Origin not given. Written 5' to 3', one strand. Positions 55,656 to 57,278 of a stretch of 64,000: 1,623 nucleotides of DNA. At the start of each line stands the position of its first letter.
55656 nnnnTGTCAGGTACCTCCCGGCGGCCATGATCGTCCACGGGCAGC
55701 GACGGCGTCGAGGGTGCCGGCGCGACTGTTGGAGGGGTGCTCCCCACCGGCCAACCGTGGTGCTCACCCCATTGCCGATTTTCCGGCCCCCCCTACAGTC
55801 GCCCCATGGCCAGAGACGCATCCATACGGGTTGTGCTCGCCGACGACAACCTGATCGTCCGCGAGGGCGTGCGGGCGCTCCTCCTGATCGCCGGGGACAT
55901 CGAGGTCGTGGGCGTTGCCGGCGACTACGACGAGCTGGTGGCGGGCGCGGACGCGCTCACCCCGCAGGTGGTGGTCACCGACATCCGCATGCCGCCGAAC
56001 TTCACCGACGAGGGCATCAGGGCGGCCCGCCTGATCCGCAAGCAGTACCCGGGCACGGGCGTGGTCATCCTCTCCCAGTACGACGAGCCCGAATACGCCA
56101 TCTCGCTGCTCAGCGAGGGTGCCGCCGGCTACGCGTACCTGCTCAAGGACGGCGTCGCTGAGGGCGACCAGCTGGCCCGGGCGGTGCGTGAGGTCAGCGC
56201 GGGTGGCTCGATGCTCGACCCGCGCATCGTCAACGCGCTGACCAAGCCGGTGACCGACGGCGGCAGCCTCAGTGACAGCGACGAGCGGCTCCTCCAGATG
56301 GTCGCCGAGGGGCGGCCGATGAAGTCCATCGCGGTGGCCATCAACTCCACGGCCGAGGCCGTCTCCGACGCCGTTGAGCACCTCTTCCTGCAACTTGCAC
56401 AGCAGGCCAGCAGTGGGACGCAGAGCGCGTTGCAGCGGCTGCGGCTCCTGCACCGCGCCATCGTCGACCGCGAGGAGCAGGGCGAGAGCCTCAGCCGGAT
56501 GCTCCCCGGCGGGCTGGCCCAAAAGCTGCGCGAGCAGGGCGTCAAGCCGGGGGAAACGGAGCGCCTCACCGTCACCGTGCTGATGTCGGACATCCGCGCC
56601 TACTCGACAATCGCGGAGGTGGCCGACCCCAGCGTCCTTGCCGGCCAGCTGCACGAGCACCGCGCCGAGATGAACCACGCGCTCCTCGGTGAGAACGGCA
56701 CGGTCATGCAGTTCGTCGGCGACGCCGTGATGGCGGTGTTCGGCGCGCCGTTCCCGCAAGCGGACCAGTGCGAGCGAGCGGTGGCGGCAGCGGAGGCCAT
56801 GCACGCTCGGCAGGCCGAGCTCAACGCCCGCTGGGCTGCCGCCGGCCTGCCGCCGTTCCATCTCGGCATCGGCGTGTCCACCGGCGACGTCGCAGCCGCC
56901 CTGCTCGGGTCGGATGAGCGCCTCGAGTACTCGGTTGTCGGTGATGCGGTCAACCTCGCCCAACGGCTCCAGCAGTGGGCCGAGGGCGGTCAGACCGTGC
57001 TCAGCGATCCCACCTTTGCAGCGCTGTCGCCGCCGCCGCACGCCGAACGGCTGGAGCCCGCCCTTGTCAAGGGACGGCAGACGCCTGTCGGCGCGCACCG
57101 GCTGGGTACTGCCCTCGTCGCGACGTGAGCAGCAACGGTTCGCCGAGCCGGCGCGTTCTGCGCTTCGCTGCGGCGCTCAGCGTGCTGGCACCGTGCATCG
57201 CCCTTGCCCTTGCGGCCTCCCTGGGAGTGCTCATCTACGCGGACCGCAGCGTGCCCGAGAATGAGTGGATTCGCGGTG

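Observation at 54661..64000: Compact two-component-to-cyclic-nucleotide module: four coupled HisKA_3 kinases, one REC-HTH-cyclase, and a divergent cNMP-binding protein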

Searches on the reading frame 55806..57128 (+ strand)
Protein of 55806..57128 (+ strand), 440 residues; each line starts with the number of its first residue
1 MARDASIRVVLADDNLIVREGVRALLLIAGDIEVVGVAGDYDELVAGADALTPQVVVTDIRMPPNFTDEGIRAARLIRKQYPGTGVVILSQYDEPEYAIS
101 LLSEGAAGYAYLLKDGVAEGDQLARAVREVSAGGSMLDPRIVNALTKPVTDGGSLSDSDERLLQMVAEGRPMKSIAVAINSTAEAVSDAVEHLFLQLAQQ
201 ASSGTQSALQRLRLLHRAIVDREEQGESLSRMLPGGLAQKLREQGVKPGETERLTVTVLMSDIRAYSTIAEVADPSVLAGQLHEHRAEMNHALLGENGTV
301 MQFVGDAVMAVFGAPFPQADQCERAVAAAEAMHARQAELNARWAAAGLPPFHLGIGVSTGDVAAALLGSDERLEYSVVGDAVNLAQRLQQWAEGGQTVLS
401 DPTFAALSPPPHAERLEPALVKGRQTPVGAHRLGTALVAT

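Call 3: search_protein_families(library=pfam, proteins=[window:55806-57128:+], max_evalue=0.01)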
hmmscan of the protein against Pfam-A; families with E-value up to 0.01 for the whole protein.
window:55806-57128:+ (440 aa): 2 families
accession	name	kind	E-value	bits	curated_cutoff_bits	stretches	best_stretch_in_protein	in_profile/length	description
PF00211.25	Guanylate_cyc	-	3e-16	60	21.9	1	255-425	8-174/183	Adenylate and Guanylate cyclase catalytic domain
PF00072.30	Response_reg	-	3.2e-14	53.5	30.2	1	9-109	1-96/111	Response regulator receiver domain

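Call 5: find_encoding_contigs(protein=window:55806-57128:+, flank=10000, max_places=6)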
Protein window:55806-57128:+ (440 aa): 2 contigs read that carry it; 2 places shown.
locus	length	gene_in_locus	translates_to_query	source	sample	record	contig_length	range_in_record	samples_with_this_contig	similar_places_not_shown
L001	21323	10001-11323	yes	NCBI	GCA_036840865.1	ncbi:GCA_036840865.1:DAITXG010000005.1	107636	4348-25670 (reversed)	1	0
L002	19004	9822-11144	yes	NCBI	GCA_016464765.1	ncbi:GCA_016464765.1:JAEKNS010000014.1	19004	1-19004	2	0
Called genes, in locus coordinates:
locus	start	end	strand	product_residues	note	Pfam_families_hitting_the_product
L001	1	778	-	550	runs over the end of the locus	PF13393:tRNA-synt_His, PF01634:HisG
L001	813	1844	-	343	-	PF00155:Aminotran_1_2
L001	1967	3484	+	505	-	-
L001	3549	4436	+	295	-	PF02424:ApbE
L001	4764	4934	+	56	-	-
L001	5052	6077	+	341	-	PF02129:Peptidase_S15, PF20434:BD-FAE (faint), PF00561:Abhydrolase_1, PF07224:Chlorophyllase (weak), PF12146:Hydrolase_4, PF12697:Abhydrolase_6, PF00326:Peptidase_S9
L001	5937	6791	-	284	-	-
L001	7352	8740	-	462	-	PF03734:YkuD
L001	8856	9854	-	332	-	PF00027:cNMP_binding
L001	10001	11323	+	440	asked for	PF00072:Response_reg, PF00211:Guanylate_cyc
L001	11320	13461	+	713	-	PF07730:HisKA_3, PF02518:HATPase_c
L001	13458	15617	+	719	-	PF07730:HisKA_3, PF02518:HATPase_c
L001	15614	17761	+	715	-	PF07730:HisKA_3, PF02518:HATPase_c (weak)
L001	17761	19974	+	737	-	PF07730:HisKA_3, PF02518:HATPase_c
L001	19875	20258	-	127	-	PF00072:Response_reg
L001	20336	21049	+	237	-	PF00072:Response_reg, PF00196:GerE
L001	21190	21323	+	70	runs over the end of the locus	PF00313:CSD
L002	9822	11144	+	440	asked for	PF00072:Response_reg, PF00211:Guanylate_cyc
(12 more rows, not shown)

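Call 6: search_protein_families(library=ncbifam, proteins=[window:55806-57128:+], max_evalue=0.1)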
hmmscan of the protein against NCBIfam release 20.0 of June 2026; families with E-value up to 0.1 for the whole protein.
window:55806-57128:+ (440 aa): 27 families (the best 25 are shown)
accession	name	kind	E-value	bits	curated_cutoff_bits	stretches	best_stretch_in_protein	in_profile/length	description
NF052445.1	RespRegMctR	equivalog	5.1e-26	91.3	300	1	7-187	2-177/205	two-component system response regulator MctR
NF047785.1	respo_reg_MadR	equivalog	2.4e-23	82.6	300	1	7-180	1-174/209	MadR family response regulator transcription factor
NF007935.0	PRK10651.1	equivalog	7.5e-19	67.8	250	1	3-197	3-198/216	two-component system response regulator NarL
NF007685.0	PRK10360.1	equivalog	5.9e-15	55.6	258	1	7-185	2-168/196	response regulator transcription factor UhpA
NF007018.1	PRK09483.1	equivalog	4.7e-13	49.3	280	1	7-198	2-192/217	UvrY/SirA/GacA family response regulator transcription factor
NF007708.0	PRK10403.1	equivalog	4.8e-12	45.8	343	1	1-195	1-194/215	nitrate/nitrite response regulator protein NarP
NF008098.0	PRK10840.1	equivalog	6.6e-12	45.4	235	1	6-191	3-187/216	response regulator transcription factor RcsB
NF011896.0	PRK15369.1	equivalog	7.7e-11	42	242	1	6-186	3-181/211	two component system response regulator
NF001965.0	PRK00742.1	subfamily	3.8e-10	39.5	293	1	6-110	3-105/357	chemotaxis-specific protein-glutamate methyltransferase CheB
NF008677.0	PRK11697.1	equivalog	1.7e-08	34.1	246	1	7-130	2-115/238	two-component system response regulator BtsR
NF009206.0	PRK12555.1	subfamily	2e-07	30.3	342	1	7-92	1-83/340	chemotaxis-specific protein-glutamate methyltransferase CheB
NF041830.1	RR_TF_ErdR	exception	2.6e-07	30.6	390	1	9-209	4-203/213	response regulator transcription factor ErdR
NF008469.0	PRK11361.1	equivalog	2.8e-07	29.6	714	1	6-109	4-102/461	acetoacetate metabolism transcriptional regulator AtoC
NF041367.1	CheY_Halo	equivalog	2.2e-05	24.8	200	1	9-109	1-96/114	chemotaxis protein CheY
NF006900.1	PRK09390.1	equivalog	8.2e-05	22.2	255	1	2-180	2-168/203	response regulator FixJ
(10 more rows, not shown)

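Call 9: find_homologous_proteins(query=window:55806-57128:+, max_evalue=1e-10)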
Query window:55806-57128:+ (440 aa): 7523 proteins with E <= 1e-10 among 8000 candidates; the best 120 are listed.
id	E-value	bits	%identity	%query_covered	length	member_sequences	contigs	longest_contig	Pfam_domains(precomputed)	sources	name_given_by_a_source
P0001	1.1e-249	846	90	99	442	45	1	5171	PF00211.26,PF00072.31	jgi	jgi:class 3 adenylate cyclase/ActR/RegA family two-component response regulator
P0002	1.7e-248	842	91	99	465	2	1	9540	PF00211.26,PF00072.31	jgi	jgi:class 3 adenylate cyclase/DNA-binding NarL/FixJ family response regulator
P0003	2.4e-248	842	90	100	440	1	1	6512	PF00211.26,PF00072.31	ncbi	-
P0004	8.8e-247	837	90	99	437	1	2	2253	PF00211.26,PF00072.31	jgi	jgi:class 3 adenylate cyclase/ActR/RegA family two-component response regulator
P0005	5.5e-245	831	89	99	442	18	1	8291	PF00211.26,PF00072.31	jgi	jgi:class 3 adenylate cyclase/ActR/RegA family two-component response regulator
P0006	2.3e-243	825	88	99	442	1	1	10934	PF00211.26,PF00072.31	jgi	jgi:adenylate cyclase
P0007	2.9e-243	825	88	99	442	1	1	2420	PF00211.26,PF00072.31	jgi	jgi:class 3 adenylate cyclase/ActR/RegA family two-component response regulator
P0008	6.0e-243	824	88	99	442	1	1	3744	PF00211.26,PF00072.31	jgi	jgi:class 3 adenylate cyclase/ActR/RegA family two-component response regulator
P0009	4.6e-242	821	88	99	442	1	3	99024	PF00211.26,PF00072.31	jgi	jgi:class 3 adenylate cyclase/ActR/RegA family two-component response regulator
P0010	2.2e-241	819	87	99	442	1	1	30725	PF00211.26,PF00072.31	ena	-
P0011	1.2e-240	816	87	99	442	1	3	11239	PF00211.26,PF00072.31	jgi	jgi:class 3 adenylate cyclase/ActR/RegA family two-component response regulator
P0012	3.9e-239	811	87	99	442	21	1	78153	PF00211.26,PF00072.31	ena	-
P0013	3.2e-238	808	86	99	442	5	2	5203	PF00211.26,PF00072.31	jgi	jgi:class 3 adenylate cyclase/ActR/RegA family two-component response regulator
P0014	1.1e-237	807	86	99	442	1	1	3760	PF00211.26,PF00072.31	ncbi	-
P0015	6.1e-237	804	88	99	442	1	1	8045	PF00211.26,PF00072.31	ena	-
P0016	2.4e-236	802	86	99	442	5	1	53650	PF00211.26,PF00072.31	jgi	jgi:adenylate cyclase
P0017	2.7e-236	802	86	99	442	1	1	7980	PF00211.26,PF00072.31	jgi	jgi:class 3 adenylate cyclase/FixJ family two-component response regulator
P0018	3.2e-236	802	86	99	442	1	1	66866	PF00211.26,PF00072.31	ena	-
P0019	7.1e-236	801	86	99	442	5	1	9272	PF00211.26,PF00072.31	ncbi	-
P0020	2.2e-235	799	86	99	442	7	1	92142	PF00211.26,PF00072.31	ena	-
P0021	6.1e-235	798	87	99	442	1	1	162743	PF00211.26,PF00072.31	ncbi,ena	-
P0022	2.1e-234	796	87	98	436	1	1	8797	PF00211.26,PF00072.31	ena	-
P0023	5.4e-234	795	84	100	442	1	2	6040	PF00211.26,PF00072.31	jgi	jgi:class 3 adenylate cyclase/ActR/RegA family two-component response regulator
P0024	6.5e-233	791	85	99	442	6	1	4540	PF00211.26,PF00072.31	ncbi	-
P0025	6.2e-231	784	88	94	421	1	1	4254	PF00211.26,PF00072.31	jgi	jgi:class 3 adenylate cyclase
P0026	6.7e-231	784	85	99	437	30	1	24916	PF00211.26,PF00072.31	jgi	jgi:class 3 adenylate cyclase/ActR/RegA family two-component response regulator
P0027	1.5e-230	783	84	99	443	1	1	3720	PF00211.26,PF00072.31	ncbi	-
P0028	2.9e-230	782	85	99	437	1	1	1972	PF00211.26,PF00072.31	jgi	jgi:class 3 adenylate cyclase/ActR/RegA family two-component response regulator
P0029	4.7e-230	782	85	99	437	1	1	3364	PF00211.26,PF00072.31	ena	-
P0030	1.6e-228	777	86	98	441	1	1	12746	PF00211.26,PF00072.31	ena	-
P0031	1.1e-226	770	82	100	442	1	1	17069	PF00211.26,PF00072.31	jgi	jgi:class 3 adenylate cyclase/FixJ family two-component response regulator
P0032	1.5e-226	770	81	99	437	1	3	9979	PF00211.26,PF00072.31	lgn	-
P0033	2.2e-226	769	83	99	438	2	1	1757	PF00211.26,PF00072.31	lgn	-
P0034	3.6e-226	769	84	99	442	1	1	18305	PF00211.26,PF00072.31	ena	-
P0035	8.6e-226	768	83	98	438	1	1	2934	PF00211.26,PF00072.31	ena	-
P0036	1.3e-225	767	83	99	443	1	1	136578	PF00211.26,PF00072.31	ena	-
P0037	5.9e-225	765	82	99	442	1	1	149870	PF00211.26,PF00072.31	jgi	jgi:class 3 adenylate cyclase/FixJ family two-component response regulator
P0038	1.1e-224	764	82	99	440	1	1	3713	PF00211.26,PF00072.31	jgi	jgi:adenylate cyclase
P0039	1.4e-224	764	82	99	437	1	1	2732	PF00211.26,PF00072.31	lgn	-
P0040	1.6e-224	763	82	99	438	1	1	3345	PF00211.26,PF00072.31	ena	-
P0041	1.7e-224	763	83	98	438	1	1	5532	PF00211.26,PF00072.31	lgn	-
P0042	1.7e-224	763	82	99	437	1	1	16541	PF00211.26,PF00072.31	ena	-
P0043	1.9e-224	763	82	99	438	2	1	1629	PF00211.26,PF00072.31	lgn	-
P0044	9.9e-224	761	83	98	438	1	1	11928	PF00211.26,PF00072.31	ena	-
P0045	2.6e-223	759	82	99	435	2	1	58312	PF00211.26,PF00072.31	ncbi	ncbi:MAG TPA: adenylate/guanylate cyclase domain-containing protein [Candidatus Dormibacteraeota bac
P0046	3.2e-223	759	82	99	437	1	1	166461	PF00211.26,PF00072.31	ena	-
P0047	4.3e-223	759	82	100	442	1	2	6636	PF00211.26,PF00072.31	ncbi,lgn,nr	ncbi:MAG: response regulator [Candidatus Dormibacteraeota bacterium]|nr:response regulator [Candidat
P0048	6.6e-223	758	82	99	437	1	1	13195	PF00211.26,PF00072.31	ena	-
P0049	7.7e-223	758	81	99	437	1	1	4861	PF00211.26,PF00072.31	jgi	jgi:class 3 adenylate cyclase/FixJ family two-component response regulator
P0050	3.6e-221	752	81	99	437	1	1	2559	PF00211.26,PF00072.31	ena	-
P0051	7.0e-221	751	81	99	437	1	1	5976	PF00211.26,PF00072.31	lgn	-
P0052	1.0e-220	751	80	99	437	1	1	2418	PF00211.26,PF00072.31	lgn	-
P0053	4.8e-220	749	83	97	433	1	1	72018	PF00211.26,PF00072.31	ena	-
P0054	6.9e-220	748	79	99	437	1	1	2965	PF00211.26,PF00072.31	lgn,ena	-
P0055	8.8e-220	748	80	98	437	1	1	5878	PF00211.26,PF00072.31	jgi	jgi:class 3 adenylate cyclase/ActR/RegA family two-component response regulator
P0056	9.6e-219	744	79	99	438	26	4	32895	PF00211.26,PF00072.31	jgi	jgi:class 3 adenylate cyclase/DNA-binding NarL/FixJ family response regulator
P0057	1.1e-218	744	81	98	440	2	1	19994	PF00211.26,PF00072.31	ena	-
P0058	1.4e-218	744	82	97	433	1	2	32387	PF00211.26,PF00072.31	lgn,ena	-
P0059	1.8e-217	740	78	99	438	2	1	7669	PF00211.26,PF00072.31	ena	-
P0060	8.5e-217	738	78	99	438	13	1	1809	PF00211.26,PF00072.31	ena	-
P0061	9.6e-217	738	80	98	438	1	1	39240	PF00211.26,PF00072.31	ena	-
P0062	9.9e-217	738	79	99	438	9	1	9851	PF00211.26,PF00072.31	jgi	jgi:adenylate cyclase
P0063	2.4e-216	736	78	99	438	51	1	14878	PF00211.26,PF00072.31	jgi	jgi:adenylate cyclase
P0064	3.4e-216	736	79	99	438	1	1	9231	PF00211.26,PF00072.31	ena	-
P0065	3.7e-216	736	79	99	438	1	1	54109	PF00211.26,PF00072.31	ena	-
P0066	6.7e-216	735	78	99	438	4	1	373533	PF00211.26,PF00072.31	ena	-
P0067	1.9e-215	733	79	100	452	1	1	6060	PF00211.26,PF00072.31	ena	-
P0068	3.8e-215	732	79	99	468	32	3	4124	PF00211.26,PF00072.31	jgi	jgi:class 3 adenylate cyclase/DNA-binding NarL/FixJ family response regulator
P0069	5.0e-215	732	78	99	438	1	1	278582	PF00211.26,PF00072.31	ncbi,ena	-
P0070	2.8e-214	730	80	97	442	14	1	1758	PF00211.26,PF00072.31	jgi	jgi:class 3 adenylate cyclase/DNA-binding NarL/FixJ family response regulator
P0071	2.9e-214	730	78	99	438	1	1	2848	PF00211.26,PF00072.31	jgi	jgi:adenylate cyclase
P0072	5.5e-214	729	78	99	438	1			PF00211.26,PF00072.31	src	-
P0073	8.4e-214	728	77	99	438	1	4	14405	PF00211.26,PF00072.31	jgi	jgi:class 3 adenylate cyclase/DNA-binding NarL/FixJ family response regulator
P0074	8.7e-214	728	78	99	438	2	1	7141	PF00211.26,PF00072.31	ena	-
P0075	1.2e-213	728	78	99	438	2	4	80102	PF00211.26,PF00072.31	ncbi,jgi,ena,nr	ncbi:MAG TPA: adenylate/guanylate cyclase domain-containing protein [Candidatus Acidoferrales bacter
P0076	2.1e-213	727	78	99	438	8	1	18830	PF00211.26,PF00072.31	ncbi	-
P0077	2.3e-213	727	77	99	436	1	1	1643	PF00211.26,PF00072.31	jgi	jgi:class 3 adenylate cyclase/DNA-binding NarL/FixJ family response regulator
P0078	3.6e-213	726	78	99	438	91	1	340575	PF00211.26,PF00072.31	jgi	jgi:class 3 adenylate cyclase/ActR/RegA family two-component response regulator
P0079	1.3e-212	724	85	90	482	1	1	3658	PF00211.26,PF00072.31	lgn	-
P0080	4.4e-212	722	78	99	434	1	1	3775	PF00211.26,PF00072.31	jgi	jgi:adenylate cyclase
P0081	5.5e-212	722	78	99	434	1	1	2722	PF00211.26,PF00072.31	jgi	jgi:adenylate cyclase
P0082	5.6e-212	722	78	99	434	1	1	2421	PF00211.26,PF00072.31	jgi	jgi:class 3 adenylate cyclase/DNA-binding NarL/FixJ family response regulator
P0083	5.8e-212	722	77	99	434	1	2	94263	PF00211.26,PF00072.31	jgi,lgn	jgi:class 3 adenylate cyclase/ActR/RegA family two-component response regulator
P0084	7.7e-212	722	77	99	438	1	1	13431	PF00211.26,PF00072.31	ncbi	-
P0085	8.9e-212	721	77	99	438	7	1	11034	PF00211.26,PF00072.31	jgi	jgi:adenylate cyclase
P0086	9.0e-212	721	78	99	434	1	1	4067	PF00211.26,PF00072.31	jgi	jgi:adenylate cyclase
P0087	1.3e-211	721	77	99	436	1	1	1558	PF00211.26,PF00072.31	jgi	jgi:adenylate cyclase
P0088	2.5e-211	720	78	98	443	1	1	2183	PF00211.26,PF00072.31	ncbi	-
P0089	3.0e-211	720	78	99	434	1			PF00211.26,PF00072.31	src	-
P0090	4.0e-211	719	77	99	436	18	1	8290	PF00211.26,PF00072.31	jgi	jgi:adenylate cyclase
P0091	7.1e-211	718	77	99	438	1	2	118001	PF00211.26,PF00072.31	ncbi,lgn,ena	ncbi:MAG TPA: adenylate/guanylate cyclase domain-containing protein [Candidatus Dormibacteraeota bac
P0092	9.7e-211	718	77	99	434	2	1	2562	PF00211.26,PF00072.31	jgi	jgi:class 3 adenylate cyclase/ActR/RegA family two-component response regulator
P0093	3.2e-210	716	77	99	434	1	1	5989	PF00211.26,PF00072.31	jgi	jgi:adenylate cyclase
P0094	8.4e-210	715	76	99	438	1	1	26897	PF00211.26,PF00072.31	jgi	jgi:class 3 adenylate cyclase/DNA-binding NarL/FixJ family response regulator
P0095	9.5e-210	715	77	99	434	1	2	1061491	PF00211.26,PF00072.31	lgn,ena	-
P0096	1.7e-209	714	78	99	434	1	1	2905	PF00211.26,PF00072.31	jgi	jgi:class 3 adenylate cyclase/DNA-binding NarL/FixJ family response regulator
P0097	1.7e-209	714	77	99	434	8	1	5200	PF00211.26,PF00072.31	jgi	jgi:adenylate cyclase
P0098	1.8e-209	714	81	93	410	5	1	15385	PF00211.26,PF00072.31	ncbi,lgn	-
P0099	4.8e-209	712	-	-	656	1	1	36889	PF00211.26,PF00072.31,PF07071.18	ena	-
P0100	4.8e-209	712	78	97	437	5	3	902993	PF00211.26,PF00072.31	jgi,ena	jgi:class 3 adenylate cyclase/ActR/RegA family two-component response regulator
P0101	6.0e-209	712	76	99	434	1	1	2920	PF00211.26,PF00072.31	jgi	jgi:adenylate cyclase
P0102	6.7e-209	712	77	99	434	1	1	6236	PF00211.26,PF00072.31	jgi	jgi:adenylate cyclase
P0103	9.0e-209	711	78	97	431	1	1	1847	PF00211.26,PF00072.31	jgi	jgi:class 3 adenylate cyclase/DNA-binding NarL/FixJ family response regulator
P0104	9.6e-209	711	77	99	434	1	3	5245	PF00211.26,PF00072.31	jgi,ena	jgi:adenylate cyclase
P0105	2.4e-208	710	76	99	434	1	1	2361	PF00211.26,PF00072.31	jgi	jgi:adenylate cyclase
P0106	2.8e-208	710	77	99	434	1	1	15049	PF00211.26,PF00072.31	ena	-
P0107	2.8e-208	710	79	97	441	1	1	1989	PF00211.26,PF00072.31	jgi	jgi:class 3 adenylate cyclase/DNA-binding NarL/FixJ family response regulator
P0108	3.7e-208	709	77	99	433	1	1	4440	PF00211.26,PF00072.31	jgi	jgi:adenylate cyclase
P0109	4.1e-205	699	76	98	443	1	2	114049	PF00211.26,PF00072.31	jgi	-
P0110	1.0e-197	675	74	99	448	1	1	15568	PF00211.26,PF00072.31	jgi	jgi:adenylate cyclase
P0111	2.9e-195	667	73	98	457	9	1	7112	PF00211.26,PF00072.31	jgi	jgi:class 3 adenylate cyclase/ActR/RegA family two-component response regulator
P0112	7.1e-195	666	74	97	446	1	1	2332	PF00211.26,PF00072.31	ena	-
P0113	1.0e-194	665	74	97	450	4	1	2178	PF00211.26,PF00072.31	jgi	jgi:adenylate cyclase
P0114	1.6e-194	665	76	94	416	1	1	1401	PF00211.26,PF00072.31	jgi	jgi:class 3 adenylate cyclase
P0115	7.0e-193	659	73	98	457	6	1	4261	PF00211.26,PF00072.31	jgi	jgi:class 3 adenylate cyclase/ActR/RegA family two-component response regulator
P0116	3.7e-192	657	73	98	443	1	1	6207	PF00211.26,PF00072.31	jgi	jgi:class 3 adenylate cyclase/ActR/RegA family two-component response regulator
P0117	7.6e-192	656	70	98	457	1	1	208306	PF00211.26,PF00072.31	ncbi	-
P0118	1.1e-191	655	73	98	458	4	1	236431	PF00211.26,PF00072.31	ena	-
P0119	1.3e-191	655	71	98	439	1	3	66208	PF00211.26,PF00072.31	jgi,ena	-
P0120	8.6e-191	652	73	96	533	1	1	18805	PF00211.26,PF00072.31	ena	-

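Call 23: search_protein_families(library=pfam, proteins=[L001:19875-20258:-, L001:20336-21049:+, L001:17761-19974:+], max_evalue=10)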
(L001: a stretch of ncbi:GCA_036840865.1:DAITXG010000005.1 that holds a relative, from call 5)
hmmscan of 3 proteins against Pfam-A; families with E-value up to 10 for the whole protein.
L001:19875-20258:- (127 aa): 2 families
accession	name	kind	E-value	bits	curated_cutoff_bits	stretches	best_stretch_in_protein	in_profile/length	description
PF00072.30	Response_reg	-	1.3e-23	83.8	30.2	1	5-118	1-108/111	Response regulator receiver domain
PF02310.24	B12-binding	-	0.048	13.9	32.1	1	27-82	28-86/121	B12 binding domain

L001:20336-21049:+ (237 aa): 4 families
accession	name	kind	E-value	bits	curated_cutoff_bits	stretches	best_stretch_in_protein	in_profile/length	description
PF00072.30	Response_reg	-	1.1e-14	55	30.2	1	15-121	1-100/111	Response regulator receiver domain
PF00196.25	GerE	-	1.4e-11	44.2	23.5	1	166-214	3-51/57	Bacterial regulatory proteins, luxR family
PF02310.24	B12-binding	-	0.015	15.6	32.1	1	35-94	28-86/121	B12 binding domain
PF08281.18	Sigma70_r4_2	-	0.11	12.6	25.7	1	163-202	8-48/54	Sigma-70, region 4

L001:17761-19974:+ (737 aa): 6 families
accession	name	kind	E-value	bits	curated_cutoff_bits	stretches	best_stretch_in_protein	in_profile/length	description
PF07730.19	HisKA_3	-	6.5e-17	62.3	24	1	515-580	1-66/68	Histidine kinase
PF02518.31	HATPase_c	-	4.9e-09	37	26.4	1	624-705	10-109/111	Histidine kinase-, DNA gyrase B-, and HSP90-like ATPase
PF13581.12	HATPase_c_2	-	0.0013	19.2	27.4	1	612-666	24-83/127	Histidine kinase-like ATPase domain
PF05709.17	Sipho_tail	-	0.17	12.5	24.2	1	632-683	23-71/118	Phage tail protein RIFT-related domain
PF19788.4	DUF6272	-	0.21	11.7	26.6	1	614-683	9-79/134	Family of unknown function (DUF6272)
PF13174.12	TPR_6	-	1.8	9.8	26.3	1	537-560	5-27/33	Tetratricopeptide repeat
